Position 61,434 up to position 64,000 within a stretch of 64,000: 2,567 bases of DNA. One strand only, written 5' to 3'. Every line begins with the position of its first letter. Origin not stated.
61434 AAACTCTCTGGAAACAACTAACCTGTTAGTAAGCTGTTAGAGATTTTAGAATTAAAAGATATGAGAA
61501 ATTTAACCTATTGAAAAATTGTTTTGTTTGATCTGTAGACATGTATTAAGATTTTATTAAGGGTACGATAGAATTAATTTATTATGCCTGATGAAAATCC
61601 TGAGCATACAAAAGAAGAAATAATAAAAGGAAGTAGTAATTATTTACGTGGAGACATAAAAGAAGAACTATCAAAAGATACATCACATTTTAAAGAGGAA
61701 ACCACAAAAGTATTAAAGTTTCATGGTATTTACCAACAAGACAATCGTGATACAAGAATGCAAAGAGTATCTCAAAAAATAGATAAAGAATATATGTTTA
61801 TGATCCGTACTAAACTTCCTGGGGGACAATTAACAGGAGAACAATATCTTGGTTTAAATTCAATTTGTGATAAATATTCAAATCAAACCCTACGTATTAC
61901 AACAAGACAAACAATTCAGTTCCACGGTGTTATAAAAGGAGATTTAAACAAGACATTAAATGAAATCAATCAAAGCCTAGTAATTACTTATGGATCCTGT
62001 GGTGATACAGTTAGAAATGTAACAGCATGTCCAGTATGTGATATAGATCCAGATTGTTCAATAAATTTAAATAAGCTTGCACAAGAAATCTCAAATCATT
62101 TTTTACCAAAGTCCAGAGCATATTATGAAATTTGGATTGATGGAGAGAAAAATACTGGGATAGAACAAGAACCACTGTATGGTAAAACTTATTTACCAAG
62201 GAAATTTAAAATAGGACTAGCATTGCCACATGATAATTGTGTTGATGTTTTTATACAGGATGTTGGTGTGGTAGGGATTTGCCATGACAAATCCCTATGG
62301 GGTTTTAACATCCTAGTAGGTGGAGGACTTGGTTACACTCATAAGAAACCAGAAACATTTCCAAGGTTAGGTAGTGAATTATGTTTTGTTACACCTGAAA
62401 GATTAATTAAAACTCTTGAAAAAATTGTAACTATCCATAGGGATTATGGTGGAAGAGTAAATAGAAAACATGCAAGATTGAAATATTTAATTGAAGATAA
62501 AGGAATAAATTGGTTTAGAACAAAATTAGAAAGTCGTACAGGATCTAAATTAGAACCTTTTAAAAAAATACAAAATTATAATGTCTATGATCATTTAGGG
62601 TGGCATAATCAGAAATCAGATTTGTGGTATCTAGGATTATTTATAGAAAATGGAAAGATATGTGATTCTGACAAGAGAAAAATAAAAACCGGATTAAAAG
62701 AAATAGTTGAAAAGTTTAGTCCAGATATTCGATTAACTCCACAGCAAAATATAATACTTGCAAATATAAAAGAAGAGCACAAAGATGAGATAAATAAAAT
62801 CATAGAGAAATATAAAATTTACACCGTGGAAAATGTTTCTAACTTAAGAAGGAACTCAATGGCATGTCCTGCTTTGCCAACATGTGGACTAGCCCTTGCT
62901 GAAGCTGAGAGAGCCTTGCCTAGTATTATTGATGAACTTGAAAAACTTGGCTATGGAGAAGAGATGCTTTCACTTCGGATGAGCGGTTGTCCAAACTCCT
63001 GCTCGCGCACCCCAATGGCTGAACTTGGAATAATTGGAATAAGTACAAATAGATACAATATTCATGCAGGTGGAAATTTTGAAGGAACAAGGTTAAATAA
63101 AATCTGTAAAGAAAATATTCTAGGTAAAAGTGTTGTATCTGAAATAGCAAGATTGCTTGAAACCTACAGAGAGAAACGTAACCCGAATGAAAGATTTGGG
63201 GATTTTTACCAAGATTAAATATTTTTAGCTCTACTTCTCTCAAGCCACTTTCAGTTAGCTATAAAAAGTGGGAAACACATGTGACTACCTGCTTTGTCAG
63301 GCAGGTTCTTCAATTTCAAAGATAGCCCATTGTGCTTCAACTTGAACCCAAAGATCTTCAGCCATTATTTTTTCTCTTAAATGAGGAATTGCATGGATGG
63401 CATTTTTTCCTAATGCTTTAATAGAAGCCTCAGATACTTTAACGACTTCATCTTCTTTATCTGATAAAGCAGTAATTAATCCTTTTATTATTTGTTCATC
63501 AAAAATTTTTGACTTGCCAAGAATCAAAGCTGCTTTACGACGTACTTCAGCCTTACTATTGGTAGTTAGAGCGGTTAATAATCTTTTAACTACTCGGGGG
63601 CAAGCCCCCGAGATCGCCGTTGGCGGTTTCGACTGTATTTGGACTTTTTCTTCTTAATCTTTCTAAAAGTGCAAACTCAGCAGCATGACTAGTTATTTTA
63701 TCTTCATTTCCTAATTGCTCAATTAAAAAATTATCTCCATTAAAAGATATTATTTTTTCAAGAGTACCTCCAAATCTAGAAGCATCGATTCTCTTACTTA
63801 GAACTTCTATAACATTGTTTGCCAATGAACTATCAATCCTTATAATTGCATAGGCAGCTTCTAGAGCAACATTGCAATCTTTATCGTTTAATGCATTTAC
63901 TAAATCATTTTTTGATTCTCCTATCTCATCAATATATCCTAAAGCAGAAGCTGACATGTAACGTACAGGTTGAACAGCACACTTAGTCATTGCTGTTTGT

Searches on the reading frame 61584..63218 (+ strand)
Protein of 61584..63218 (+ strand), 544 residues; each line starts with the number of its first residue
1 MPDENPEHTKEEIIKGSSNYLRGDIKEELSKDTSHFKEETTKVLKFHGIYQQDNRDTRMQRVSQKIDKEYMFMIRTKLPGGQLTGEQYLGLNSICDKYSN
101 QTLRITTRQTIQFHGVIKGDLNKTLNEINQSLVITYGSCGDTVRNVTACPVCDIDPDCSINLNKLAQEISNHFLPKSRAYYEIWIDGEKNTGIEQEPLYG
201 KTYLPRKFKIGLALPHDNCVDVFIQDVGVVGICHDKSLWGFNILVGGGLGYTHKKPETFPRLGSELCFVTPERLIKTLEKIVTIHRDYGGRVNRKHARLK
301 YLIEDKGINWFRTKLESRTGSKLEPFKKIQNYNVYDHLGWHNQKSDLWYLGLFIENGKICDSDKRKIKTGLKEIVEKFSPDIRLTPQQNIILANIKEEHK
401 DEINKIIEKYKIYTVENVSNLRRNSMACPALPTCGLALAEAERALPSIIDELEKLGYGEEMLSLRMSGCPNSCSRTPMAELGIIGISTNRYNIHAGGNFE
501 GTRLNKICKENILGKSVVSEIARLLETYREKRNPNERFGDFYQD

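Call 17: find_encoding_contigs(protein=window:61584-63218:+, flank=10000, max_places=6)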
Protein window:61584-63218:+ (544 aa): 3 contigs read that carry it; 3 places shown.
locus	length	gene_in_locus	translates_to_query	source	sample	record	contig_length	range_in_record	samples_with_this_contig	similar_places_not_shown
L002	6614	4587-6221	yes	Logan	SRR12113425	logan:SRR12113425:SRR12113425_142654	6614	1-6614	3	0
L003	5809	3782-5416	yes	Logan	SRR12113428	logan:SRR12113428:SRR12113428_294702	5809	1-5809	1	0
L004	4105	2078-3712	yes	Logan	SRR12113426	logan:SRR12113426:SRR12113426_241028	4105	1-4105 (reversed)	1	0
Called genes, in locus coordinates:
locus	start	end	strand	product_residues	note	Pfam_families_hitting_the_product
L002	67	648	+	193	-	PF01726:LexA_DNA_bind (weak), PF00717:Peptidase_S24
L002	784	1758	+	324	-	-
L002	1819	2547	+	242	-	PF03734:YkuD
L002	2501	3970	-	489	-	PF02878:PGM_PMM_I, PF02879:PGM_PMM_II, PF02880:PGM_PMM_III, PF00408:PGM_PMM_IV (weak)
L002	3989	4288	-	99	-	PF08281:Sigma70_r4_2 (faint), PF00196:GerE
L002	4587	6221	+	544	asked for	PF03460:NIR_SIR_ferr, PF01077:NIR_SIR, PF03460:NIR_SIR_ferr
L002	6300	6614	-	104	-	?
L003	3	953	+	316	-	?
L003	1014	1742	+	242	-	PF03734:YkuD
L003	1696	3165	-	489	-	PF02878:PGM_PMM_I, PF02879:PGM_PMM_II, PF02880:PGM_PMM_III, PF00408:PGM_PMM_IV (weak)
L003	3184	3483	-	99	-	PF08281:Sigma70_r4_2 (faint), PF00196:GerE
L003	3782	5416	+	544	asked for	PF03460:NIR_SIR_ferr, PF01077:NIR_SIR, PF03460:NIR_SIR_ferr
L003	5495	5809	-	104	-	?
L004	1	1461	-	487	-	?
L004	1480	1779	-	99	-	PF08281:Sigma70_r4_2 (faint), PF00196:GerE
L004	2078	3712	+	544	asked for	PF03460:NIR_SIR_ferr, PF01077:NIR_SIR, PF03460:NIR_SIR_ferr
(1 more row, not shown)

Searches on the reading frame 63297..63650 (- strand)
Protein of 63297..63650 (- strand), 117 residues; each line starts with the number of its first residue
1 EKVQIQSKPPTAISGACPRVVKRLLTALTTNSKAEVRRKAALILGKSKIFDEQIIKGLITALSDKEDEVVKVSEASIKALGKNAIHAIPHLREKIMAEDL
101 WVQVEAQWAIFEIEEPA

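Call 31: search_protein_families(library=pfam, proteins=[window:63297-63650:-], max_evalue=0.01)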
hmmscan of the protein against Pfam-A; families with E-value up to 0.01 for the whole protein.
window:63297-63650:- (117 aa): 7 families
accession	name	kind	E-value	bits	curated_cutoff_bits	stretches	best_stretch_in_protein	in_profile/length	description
PF13646.12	HEAT_2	-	8.6e-07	29.6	27.7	1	22-98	2-73/88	HEAT repeats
PF13513.12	HEAT_EZ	-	3.6e-05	24.6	27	0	7-45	16-53/55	HEAT-like repeat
PF18068.6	Npun_R1517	-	0.00023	21.6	27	1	34-96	7-70/74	Npun R1517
PF25786.1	HEAT_GCN1_C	-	0.0016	18.9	27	0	50-88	20-102/151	GCN1-like, C-terminal HEAT repeats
PF02985.28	HEAT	-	0.0035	17.9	23.5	0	23-45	4-25/31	HEAT repeat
PF00514.29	Arm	-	0.0054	17.2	20.6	0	47-72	6-31/41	Armadillo/beta-catenin-like repeat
PF03130.22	HEAT_PBS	-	0.0078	17.1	20.9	0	36-64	1-27/27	PBS lyase HEAT-like repeat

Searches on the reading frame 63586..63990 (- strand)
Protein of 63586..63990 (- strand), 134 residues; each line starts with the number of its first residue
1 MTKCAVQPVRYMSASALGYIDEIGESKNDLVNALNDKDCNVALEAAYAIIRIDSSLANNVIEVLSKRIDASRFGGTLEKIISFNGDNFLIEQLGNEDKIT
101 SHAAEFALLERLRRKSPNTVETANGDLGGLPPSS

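Call 31: search_protein_families(library=pfam, proteins=[window:63586-63990:-], max_evalue=0.01)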
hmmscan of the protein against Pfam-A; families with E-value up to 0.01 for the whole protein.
window:63586-63990:- (134 aa): 1 family
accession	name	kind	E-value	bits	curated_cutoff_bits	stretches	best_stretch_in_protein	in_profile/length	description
PF13646.12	HEAT_2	-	0.00015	22.4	27.7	1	8-69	15-72/88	HEAT repeats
